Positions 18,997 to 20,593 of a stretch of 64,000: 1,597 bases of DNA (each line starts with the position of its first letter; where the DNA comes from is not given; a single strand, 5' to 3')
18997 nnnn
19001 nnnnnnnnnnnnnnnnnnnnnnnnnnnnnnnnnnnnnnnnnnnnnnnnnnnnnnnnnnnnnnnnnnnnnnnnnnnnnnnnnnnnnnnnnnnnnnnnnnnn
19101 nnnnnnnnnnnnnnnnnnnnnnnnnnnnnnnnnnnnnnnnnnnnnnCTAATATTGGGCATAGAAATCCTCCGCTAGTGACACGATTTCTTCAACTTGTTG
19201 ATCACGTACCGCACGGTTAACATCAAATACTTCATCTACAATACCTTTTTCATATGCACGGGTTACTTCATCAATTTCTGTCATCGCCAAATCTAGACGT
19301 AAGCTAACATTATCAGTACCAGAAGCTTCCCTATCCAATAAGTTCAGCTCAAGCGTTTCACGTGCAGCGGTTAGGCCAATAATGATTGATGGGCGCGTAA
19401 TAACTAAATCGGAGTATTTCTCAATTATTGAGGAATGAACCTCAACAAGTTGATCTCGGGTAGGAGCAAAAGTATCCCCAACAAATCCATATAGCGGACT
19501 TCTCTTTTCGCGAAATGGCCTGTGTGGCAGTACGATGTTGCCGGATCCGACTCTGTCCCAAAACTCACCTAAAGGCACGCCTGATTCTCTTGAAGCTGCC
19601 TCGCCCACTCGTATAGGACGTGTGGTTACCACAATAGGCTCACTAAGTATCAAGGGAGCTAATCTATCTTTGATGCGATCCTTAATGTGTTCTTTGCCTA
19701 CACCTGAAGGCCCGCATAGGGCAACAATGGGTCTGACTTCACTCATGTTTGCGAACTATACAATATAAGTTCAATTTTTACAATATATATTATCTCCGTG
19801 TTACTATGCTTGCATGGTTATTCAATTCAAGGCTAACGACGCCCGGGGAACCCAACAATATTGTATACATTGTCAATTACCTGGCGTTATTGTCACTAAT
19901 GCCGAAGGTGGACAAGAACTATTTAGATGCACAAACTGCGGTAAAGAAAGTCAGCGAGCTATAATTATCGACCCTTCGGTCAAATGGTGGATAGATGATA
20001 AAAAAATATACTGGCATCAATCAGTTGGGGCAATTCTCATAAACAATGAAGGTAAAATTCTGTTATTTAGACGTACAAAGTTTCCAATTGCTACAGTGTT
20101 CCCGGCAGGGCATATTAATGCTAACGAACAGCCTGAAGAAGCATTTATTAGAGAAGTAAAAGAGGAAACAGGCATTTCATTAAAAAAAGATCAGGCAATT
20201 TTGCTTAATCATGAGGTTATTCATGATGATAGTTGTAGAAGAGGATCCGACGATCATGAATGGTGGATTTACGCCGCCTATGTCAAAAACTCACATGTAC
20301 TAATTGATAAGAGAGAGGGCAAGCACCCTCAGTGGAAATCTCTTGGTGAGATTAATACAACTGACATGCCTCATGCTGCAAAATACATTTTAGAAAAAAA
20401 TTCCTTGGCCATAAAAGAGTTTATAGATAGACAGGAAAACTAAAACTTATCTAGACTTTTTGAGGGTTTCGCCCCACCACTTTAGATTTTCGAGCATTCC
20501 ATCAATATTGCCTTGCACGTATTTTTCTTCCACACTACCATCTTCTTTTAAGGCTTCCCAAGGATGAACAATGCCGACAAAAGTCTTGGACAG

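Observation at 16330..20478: Five-gene nucleotide-enzyme islet inserted at the 3' end of an FMN-reductase gene, bracketed by 32-nt direct repeats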

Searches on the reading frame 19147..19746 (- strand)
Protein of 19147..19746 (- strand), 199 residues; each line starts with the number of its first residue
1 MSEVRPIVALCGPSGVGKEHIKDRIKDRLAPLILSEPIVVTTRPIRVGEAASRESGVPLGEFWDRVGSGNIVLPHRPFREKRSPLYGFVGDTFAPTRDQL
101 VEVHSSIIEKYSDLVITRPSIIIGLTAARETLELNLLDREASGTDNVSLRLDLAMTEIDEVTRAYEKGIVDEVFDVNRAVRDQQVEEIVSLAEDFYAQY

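Call 4: search_protein_families(library=pfam, proteins=[window:19147-19746:-], max_evalue=0.01)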
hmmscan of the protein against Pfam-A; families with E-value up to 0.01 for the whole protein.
window:19147-19746:- (199 aa): 1 family
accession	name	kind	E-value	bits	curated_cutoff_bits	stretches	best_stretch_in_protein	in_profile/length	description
PF00625.27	Guanylate_kin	-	0.00062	19.9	25.2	1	5-51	3-47/182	Guanylate kinase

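Call 19: search_protein_families(library=pfam, proteins=[window:19147-19746:-], max_evalue=1)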
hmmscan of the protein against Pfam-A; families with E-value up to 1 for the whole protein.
window:19147-19746:- (199 aa): 2 families
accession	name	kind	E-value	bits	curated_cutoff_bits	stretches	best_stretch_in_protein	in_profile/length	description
PF00625.27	Guanylate_kin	-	0.00062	19.9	25.2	1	5-51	3-47/182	Guanylate kinase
PF13671.12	AAA_33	-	0.1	13.3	27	1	8-45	2-39/143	AAA domain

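Call 25: search_solved_structures(query=window:19147-19746:-, max_evalue=1)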
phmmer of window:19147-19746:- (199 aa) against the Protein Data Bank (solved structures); distinct sequences matched with E-value up to 1: 10.
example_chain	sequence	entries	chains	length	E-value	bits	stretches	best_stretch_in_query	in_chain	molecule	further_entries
3lnc_A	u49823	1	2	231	0.026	17.6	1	4-174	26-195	Guanylate kinase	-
6mfu_A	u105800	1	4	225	0.058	16.5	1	5-71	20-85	Guanylate kinase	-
3ney_A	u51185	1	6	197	0.07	16.2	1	5-55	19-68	55 kDa erythrocyte membrane protein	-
2j41_A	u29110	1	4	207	0.11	15.5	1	7-170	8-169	GUANYLATE KINASE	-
4qrh_A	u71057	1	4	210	0.11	15.5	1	7-170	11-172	Guanylate kinase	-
6c2u_A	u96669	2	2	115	0.34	13.9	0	5-54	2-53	phosphate-loop protein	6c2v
28rz_A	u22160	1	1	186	0.68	13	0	6-50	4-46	Guanylate kinase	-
1znw_A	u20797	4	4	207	0.71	12.9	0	5-50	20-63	Guanylate kinase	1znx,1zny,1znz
1kgd_A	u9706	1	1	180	0.72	12.9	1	3-50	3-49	PERIPHERAL PLASMA MEMBRANE CASK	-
1s4q_A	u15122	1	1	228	0.94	12.5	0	5-50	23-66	Guanylate kinase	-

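Call 39: search_protein_families(library=ncbifam, proteins=[window:19147-19746:-], max_evalue=0.01)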
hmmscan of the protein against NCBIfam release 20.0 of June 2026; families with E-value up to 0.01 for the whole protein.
window:19147-19746:- (199 aa): 3 families
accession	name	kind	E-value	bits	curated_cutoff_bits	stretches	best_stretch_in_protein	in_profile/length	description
TIGR03263.1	guanyl_kin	equivalog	1.3e-07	31.5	160.45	1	7-175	3-168/180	guanylate kinase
NF011325.0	PRK14738.1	equivalog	4.7e-06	26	263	1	7-51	15-57/206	guanylate kinase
NF004712.0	PRK06052.1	subfamily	0.0016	17.6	387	1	96-190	196-285/344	methionine synthase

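Call 40: search_protein_families(library=padloc, proteins=[window:19147-19746:-], max_evalue=0.01)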
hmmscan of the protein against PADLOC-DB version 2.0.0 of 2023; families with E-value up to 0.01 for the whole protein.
window:19147-19746:- (199 aa): 0 families

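Call 54: find_homologous_proteins(query=window:19147-19746:-, max_evalue=0.001)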
Query window:19147-19746:- (199 aa): 5 proteins with E <= 0.001 among 243 candidates.
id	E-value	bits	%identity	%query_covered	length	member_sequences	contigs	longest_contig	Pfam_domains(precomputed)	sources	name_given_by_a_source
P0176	1.0e-123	428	100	100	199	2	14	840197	-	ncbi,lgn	-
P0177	1.1e-92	327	74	100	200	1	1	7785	-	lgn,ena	-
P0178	2.8e-52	195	52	98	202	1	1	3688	-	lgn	-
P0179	1.1e-44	171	49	96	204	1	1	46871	-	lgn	-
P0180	1.3e-31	128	45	84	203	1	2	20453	-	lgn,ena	-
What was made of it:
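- Tried and rejected: It returned only 5 proteins and no fusions because of the word-index limit (call 54).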

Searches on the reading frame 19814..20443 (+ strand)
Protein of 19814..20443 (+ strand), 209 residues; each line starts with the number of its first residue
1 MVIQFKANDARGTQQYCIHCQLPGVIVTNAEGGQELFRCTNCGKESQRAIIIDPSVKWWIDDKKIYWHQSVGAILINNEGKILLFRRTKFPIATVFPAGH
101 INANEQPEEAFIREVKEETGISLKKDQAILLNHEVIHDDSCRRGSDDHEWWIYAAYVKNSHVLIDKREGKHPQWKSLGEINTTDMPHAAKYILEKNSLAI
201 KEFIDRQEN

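Call 4: search_protein_families(library=pfam, proteins=[window:19814-20443:+], max_evalue=0.01)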
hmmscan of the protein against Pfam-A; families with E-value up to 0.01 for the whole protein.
window:19814-20443:+ (209 aa): 3 families
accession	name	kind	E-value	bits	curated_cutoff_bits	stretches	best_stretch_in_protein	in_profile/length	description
PF00293.34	NUDIX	-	5.9e-18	65.6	21.1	1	68-191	3-129/134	NUDIX domain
PF14815.12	NUDIX_4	-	0.0031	17.7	35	0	73-194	3-112/113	NUDIX domain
PF07282.18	Cas12f1-like_TNB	-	0.0038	17.8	26.3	1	4-48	18-52/60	Cas12f1-like, TNB domain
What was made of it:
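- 19814..20443 (+): Nudix hydrolase with an N-terminal CxxC...CxxC zinc ribbon. It fills the phosphohydrolase slot that other variants fill with a CYTH protein. Pfam NUDIX 5.9e-18 (call 4).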

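Call 39: search_protein_families(library=ncbifam, proteins=[window:19814-20443:+], max_evalue=0.01)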
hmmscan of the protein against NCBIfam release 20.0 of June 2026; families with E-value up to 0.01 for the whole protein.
window:19814-20443:+ (209 aa): 22 families
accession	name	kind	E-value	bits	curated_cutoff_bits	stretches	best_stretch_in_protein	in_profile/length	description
TIGR00586.1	mutt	equivalog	3e-10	40.2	97.9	1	71-195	8-126/129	8-oxo-dGTP diphosphatase MutT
NF006530.0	PRK08999.1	equivalog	1.2e-09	37.7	245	1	71-198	9-130/315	Nudix family hydrolase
NF008044.0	PRK10776.1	equivalog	1.3e-09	38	148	1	74-195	10-125/130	8-oxo-dGTP diphosphatase MutT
NF001937.0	PRK00714.1-4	equivalog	1.3e-09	37.9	139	1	67-127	7-66/161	RNA pyrophosphohydrolase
NF001938.0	PRK00714.1-5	equivalog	4.2e-08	32.7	116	1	62-122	7-75/172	RNA pyrophosphohydrolase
NF001934.0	PRK00714.1-1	equivalog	4.6e-08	32.7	241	1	67-130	7-68/176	RNA pyrophosphohydrolase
NF001935.0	PRK00714.1-2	equivalog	1.2e-06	28.2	259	1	68-125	8-64/183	RNA pyrophosphohydrolase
NF006961.0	PRK09438.1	equivalog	1.7e-06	27.6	103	1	68-134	8-74/151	dihydroneopterin triphosphate diphosphatase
NF001936.0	PRK00714.1-3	equivalog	7e-06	26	118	1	67-121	6-64/155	RNA pyrophosphohydrolase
NF007834.0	PRK10546.1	equivalog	1.8e-05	24.5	156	1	71-135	6-73/135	pyrimidine (deoxy)nucleoside triphosphate diphosphatase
NF041652.1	Nud_hyd_Dein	equivalog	3.2e-05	24.2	200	1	68-124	13-75/152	Nudix hydrolase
NF002995.0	PRK03759.1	equivalog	3.3e-05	23.6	127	1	68-180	35-150/185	isopentenyl-diphosphate Delta-isomerase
NF003785.0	PRK05379.1-1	equivalog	3.4e-05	23.2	418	1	69-193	204-316/347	bifunctional nicotinamide-nucleotide adenylyltransferase/Nudix hydroxylase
NF001299.0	PRK00241.1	equivalog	6.2e-05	22.6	158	1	74-124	140-191/263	NAD(+) diphosphatase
TIGR02705.1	nudix_YtkD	equivalog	6.8e-05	22.5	154.4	1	95-124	48-77/156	RNA deprotection pyrophosphohydrolase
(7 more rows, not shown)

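Call 40: search_protein_families(library=padloc, proteins=[window:19814-20443:+], max_evalue=0.01)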
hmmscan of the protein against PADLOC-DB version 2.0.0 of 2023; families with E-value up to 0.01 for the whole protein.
window:19814-20443:+ (209 aa): 1 family
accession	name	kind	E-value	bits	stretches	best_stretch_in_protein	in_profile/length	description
PDLC04899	PDC-S07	-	2.6e-11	41.3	1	71-195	10-127/135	-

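Call 93: search_solved_structures(query=window:19814-20440:+, max_evalue=0.001)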
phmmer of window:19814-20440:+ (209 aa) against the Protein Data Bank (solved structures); distinct sequences matched with E-value up to 0.001: 29.
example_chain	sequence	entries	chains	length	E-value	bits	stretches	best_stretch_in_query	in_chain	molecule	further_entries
1f3y_A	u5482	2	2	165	8.1e-07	32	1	67-123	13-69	DIADENOSINE 5',5'''-P1,P4-TETRAPHOSPHATE HYDROLASE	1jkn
4kyx_A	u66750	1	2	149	3.6e-06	29.9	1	70-205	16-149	ADP-ribose pyrophosphatase MutT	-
3smd_A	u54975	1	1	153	1.1e-05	28.3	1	66-129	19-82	MutT/NUDIX family protein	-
1jrk_A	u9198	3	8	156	1.2e-05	28.1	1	74-124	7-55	Nudix homolog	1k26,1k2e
2fml_A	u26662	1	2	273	2.2e-05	27.3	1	80-174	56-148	MutT/nudix family protein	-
1mut_A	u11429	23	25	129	3.8e-05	26.5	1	74-194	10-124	NUCLEOSIDE TRIPHOSPHATE PYROPHOSPHOHYDROLASE | Mutator mutT protein | 7,8-dihydro-8-oxoguanine-triphosphatase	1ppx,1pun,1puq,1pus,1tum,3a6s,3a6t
4s2v_A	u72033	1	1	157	4e-05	26.4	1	67-130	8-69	RNA pyrophosphohydrolase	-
6d1q_B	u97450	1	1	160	4.2e-05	26.4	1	67-130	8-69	RNA pyrophosphohydrolase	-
6d1v_B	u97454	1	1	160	4.2e-05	26.4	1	67-130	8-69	RNA pyrophosphohydrolase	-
4s2w_A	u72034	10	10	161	4.3e-05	26.4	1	67-130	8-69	RNA pyrophosphohydrolase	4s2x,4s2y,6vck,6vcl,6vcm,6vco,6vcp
6vcn_A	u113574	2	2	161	4.3e-05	26.3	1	67-130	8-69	RNA pyrophosphohydrolase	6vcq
2kdv_A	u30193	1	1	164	4.7e-05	26.2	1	67-130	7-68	RNA pyrophosphohydrolase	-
6d13_B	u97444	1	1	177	5.2e-05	26.1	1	67-130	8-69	RNA pyrophosphohydrolase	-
5ygu_B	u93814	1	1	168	6.7e-05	25.7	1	67-130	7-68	RNA pyrophosphohydrolase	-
4dyw_A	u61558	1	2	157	9.1e-05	25.3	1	72-186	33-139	MutT/NUDIX family protein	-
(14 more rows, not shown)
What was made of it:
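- Nudix enzymes are classic house-cleaning enzymes; the weak best matches are MutT and RppH (calls 39, 93). CYTH includes RNA triphosphatases, and Nudix includes RppH (weak RppH matches, calls 39, 93).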
